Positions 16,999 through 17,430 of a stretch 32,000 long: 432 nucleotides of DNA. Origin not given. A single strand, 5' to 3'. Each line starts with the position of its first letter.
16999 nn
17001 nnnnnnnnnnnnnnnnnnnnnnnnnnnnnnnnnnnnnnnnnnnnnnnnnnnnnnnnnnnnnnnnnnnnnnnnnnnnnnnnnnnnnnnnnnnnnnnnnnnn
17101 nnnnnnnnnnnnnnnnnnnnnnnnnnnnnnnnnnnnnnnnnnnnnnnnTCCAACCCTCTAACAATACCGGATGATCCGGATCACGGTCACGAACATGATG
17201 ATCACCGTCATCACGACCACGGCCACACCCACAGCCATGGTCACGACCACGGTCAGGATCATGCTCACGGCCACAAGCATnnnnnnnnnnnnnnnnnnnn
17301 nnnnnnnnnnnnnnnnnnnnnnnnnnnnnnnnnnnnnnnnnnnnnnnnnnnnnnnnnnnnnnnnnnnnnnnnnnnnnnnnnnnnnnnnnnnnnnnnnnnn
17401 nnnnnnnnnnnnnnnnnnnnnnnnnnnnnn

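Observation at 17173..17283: His-rich metal-binding-type tail on the second NifD-like subunit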

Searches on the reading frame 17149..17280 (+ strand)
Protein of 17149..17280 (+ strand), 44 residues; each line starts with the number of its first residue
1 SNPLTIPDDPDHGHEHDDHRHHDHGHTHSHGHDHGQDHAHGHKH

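Call 89: find_homologous_proteins(query=window:17149-17280:+, max_evalue=1)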
Query seq(44 aa): 3 candidates shared short words with the query, none scored E <= 1.
